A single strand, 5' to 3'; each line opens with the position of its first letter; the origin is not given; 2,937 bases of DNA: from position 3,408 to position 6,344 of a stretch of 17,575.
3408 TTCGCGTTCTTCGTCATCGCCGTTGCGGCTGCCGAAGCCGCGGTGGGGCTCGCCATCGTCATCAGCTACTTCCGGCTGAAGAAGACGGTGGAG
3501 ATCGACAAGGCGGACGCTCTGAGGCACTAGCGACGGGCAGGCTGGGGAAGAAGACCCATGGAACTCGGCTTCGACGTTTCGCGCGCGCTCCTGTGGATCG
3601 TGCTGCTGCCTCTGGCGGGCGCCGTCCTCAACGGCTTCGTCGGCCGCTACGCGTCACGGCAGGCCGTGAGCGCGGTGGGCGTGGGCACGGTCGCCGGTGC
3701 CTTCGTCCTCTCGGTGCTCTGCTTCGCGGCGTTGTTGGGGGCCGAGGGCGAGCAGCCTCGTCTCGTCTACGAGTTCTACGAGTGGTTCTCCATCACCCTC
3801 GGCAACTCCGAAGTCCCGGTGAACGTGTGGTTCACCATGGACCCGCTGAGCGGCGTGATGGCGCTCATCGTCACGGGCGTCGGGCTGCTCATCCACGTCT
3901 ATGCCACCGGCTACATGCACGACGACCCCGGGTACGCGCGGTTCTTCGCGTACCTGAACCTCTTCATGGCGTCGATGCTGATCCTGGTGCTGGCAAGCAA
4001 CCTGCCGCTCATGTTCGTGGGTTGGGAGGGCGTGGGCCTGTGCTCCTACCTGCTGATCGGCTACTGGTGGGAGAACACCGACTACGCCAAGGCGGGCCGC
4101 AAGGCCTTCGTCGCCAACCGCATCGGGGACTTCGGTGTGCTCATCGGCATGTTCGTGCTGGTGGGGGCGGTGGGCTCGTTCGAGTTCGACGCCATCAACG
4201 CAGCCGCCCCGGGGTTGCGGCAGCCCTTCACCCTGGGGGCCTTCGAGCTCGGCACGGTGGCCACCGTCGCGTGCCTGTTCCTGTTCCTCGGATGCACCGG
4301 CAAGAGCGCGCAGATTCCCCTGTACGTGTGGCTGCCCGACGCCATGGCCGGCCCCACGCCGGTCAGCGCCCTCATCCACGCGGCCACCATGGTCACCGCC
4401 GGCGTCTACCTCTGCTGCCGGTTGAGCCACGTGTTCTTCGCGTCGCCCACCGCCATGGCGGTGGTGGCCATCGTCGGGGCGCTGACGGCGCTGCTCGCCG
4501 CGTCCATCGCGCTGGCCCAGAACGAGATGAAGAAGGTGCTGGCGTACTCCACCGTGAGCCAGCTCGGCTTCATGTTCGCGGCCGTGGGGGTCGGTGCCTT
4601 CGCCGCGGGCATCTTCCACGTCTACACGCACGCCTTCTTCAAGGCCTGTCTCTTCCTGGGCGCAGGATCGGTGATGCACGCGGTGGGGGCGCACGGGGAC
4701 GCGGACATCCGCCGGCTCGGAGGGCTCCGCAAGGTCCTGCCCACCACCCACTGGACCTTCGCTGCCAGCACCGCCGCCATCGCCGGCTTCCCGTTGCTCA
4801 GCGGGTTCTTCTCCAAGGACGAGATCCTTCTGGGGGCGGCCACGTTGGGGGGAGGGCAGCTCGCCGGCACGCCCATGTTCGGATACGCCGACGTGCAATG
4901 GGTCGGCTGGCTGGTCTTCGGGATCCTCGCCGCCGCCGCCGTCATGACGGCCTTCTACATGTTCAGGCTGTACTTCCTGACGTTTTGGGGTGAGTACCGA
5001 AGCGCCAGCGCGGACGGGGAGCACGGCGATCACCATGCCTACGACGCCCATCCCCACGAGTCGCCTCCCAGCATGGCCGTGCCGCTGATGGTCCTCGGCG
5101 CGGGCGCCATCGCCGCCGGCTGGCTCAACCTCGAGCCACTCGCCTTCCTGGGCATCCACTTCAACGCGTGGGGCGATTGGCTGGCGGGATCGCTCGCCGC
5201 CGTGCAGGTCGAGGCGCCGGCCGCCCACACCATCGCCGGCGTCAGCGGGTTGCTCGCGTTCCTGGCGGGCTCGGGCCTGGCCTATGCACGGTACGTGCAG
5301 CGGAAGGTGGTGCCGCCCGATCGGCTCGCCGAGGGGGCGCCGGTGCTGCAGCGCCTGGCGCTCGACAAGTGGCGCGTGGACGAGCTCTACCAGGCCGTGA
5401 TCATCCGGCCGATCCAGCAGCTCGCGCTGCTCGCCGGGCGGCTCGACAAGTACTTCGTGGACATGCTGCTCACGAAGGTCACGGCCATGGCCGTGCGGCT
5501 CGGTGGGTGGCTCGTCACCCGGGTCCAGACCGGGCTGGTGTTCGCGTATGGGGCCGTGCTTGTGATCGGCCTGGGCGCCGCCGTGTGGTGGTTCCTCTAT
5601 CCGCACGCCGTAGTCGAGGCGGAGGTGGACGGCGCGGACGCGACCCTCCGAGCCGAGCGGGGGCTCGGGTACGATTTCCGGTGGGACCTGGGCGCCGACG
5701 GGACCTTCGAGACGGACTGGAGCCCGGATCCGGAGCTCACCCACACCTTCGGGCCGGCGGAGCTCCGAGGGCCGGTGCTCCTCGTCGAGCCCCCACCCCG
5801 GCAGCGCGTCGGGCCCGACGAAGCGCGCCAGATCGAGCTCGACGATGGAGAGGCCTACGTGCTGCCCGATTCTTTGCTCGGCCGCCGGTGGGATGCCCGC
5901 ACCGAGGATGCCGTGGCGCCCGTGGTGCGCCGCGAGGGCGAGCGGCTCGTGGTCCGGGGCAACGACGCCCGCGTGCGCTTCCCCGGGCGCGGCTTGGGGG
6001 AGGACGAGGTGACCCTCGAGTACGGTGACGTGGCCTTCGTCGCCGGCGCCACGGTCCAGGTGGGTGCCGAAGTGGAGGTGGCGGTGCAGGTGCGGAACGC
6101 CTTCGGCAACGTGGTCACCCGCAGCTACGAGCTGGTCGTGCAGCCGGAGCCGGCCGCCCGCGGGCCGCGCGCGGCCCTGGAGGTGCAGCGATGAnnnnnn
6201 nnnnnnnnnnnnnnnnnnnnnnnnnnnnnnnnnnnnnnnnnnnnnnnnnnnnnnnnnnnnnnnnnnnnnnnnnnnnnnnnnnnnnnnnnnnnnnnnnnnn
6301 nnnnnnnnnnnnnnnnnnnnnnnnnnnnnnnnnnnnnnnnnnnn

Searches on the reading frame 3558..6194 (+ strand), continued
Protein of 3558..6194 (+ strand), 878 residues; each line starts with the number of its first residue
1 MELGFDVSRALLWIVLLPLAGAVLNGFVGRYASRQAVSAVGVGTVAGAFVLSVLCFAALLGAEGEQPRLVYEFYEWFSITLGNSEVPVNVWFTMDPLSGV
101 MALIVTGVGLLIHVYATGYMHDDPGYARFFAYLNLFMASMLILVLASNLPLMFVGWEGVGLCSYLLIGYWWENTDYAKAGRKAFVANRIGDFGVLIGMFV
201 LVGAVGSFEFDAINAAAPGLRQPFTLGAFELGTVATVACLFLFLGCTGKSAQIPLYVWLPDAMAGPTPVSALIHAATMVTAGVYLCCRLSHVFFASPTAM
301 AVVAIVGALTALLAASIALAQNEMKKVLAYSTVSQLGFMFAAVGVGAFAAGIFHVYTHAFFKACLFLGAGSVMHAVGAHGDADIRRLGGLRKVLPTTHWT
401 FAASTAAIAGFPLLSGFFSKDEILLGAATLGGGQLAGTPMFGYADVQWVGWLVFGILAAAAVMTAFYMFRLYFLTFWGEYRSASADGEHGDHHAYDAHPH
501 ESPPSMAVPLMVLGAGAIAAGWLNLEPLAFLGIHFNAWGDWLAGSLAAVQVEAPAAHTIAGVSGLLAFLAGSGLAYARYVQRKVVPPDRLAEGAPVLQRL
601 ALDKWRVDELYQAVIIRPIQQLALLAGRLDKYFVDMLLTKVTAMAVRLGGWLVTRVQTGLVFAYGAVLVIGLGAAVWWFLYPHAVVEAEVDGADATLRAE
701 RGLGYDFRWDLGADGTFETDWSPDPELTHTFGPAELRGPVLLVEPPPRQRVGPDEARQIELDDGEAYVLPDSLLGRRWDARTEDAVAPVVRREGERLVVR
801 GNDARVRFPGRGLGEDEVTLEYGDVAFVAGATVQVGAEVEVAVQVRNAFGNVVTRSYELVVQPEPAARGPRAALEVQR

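Call 59: find_encoding_contigs(protein=P0314, flank=8000, max_places=1)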
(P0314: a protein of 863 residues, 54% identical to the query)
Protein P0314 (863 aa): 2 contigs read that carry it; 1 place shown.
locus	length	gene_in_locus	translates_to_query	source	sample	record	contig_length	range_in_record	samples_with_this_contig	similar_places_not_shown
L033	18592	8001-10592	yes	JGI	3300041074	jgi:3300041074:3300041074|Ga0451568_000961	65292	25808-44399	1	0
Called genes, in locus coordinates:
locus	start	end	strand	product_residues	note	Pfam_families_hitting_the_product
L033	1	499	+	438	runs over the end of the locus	PF22694:CtpB_N-like (weak), PF00595:PDZ, PF13180:PDZ_2, PF17820:PDZ_6, PF03572:Peptidase_S41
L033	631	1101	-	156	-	PF00186:DHFR_1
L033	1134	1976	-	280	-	PF00303:Thymidylat_synt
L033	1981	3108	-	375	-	PF02470:MlaD, PF28544:Helical_needle (faint)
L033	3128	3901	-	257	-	PF00005:ABC_tran, PF13304:AAA_21 (weak)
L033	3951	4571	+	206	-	-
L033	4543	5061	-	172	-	-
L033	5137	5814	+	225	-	-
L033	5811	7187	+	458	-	PF01512:Complex1_51K, PF10531:SLBB, PF22461:SLBB_2, PF10589:NADH_4Fe-4S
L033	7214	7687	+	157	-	PF00499:Oxidored_q3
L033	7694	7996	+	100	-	PF00420:Oxidored_q2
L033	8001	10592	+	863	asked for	PF00662:Proton_antipo_N, PF00361:Proton_antipo_M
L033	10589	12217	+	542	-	PF00361:Proton_antipo_M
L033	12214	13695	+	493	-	PF00361:Proton_antipo_M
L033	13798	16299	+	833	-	-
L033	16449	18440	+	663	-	PF00754:F5_F8_type_C (faint)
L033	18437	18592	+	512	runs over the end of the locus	PF02366:PMT (weak), PF13231:PMT_2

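Call 60: find_encoding_contigs(protein=P0230, flank=8000, max_places=1)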
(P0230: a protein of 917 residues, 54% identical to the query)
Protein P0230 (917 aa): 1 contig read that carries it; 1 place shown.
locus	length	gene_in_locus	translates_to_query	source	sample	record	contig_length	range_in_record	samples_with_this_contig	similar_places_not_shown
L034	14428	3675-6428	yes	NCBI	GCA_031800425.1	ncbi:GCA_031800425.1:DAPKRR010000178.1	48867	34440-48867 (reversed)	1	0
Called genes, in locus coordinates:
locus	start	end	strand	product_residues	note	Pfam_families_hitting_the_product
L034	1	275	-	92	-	PF12773:DZR (weak), PF13240:Zn_Ribbon_1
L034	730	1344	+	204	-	PF01257:2Fe-2S_thioredx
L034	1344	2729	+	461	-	PF01512:Complex1_51K, PF10531:SLBB, PF22461:SLBB_2 (weak), PF10589:NADH_4Fe-4S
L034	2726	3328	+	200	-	PF00499:Oxidored_q3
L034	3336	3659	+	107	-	PF00420:Oxidored_q2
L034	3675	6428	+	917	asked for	PF00662:Proton_antipo_N, PF00361:Proton_antipo_M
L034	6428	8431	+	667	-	PF00361:Proton_antipo_M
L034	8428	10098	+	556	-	-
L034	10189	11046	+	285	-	-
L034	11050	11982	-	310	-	PF23023:Anti-Pycsar_Apyc1, PF00753:Lactamase_B, PF12706:Lactamase_B_2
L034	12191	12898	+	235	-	PF01027:Bax1-I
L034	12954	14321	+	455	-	PF13510:Fer2_4, PF00890:FAD_binding_2, PF03486:HI0933_like (weak), PF07992:Pyr_redox_2 (weak), PF12831:FAD_oxidored, PF13450:NAD_binding_8 (weak)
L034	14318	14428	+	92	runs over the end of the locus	PF17806:SO_alpha_A3, PF04324:Fer2_BFD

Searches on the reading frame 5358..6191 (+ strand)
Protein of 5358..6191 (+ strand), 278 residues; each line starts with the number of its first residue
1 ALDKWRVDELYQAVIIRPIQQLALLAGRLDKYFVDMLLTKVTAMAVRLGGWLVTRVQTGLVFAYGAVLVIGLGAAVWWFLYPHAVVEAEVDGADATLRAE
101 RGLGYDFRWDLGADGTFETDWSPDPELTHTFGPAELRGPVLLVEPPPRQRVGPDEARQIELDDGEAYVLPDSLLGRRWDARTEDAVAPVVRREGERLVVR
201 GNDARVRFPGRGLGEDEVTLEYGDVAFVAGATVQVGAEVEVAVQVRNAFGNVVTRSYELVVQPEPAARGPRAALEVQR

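Call 61: predict_structure(alignment_id=A3)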
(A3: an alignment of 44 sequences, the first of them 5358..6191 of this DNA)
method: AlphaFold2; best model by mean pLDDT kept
length: 278 residues; sequences in the alignment: 44
mean_pLDDT: 86.3   pTM: 0.71
mean pLDDT of the five models: 86.3, 84.8, 83.8, 83.5, 83.0
residues with pLDDT >= 90: 164; 70-90: 63; 50-70: 46; < 50: 5
segments of 3 or more residues with pLDDT < 50: none
pLDDT, mean of each block of 10 residues (from residue 1): 65 78 69 59 65 63 82 91 94 97 96 97 98 97 92 85 98 88 89 98 92 86 96 98 97 97 88 55
secondary structure, 60 per line:
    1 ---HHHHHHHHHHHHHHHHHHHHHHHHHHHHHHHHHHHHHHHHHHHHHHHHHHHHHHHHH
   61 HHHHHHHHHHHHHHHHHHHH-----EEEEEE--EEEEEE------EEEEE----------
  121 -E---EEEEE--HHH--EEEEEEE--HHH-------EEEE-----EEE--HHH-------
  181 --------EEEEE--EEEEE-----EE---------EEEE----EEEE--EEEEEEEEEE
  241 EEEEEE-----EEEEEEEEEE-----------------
elements in order: H4-80 E86-91 E94-99 E106-110 E126-130 E138-144 E157-160 E166-168 E189-193 E196-200 E217-220 E225-228 E231-246 E252-261
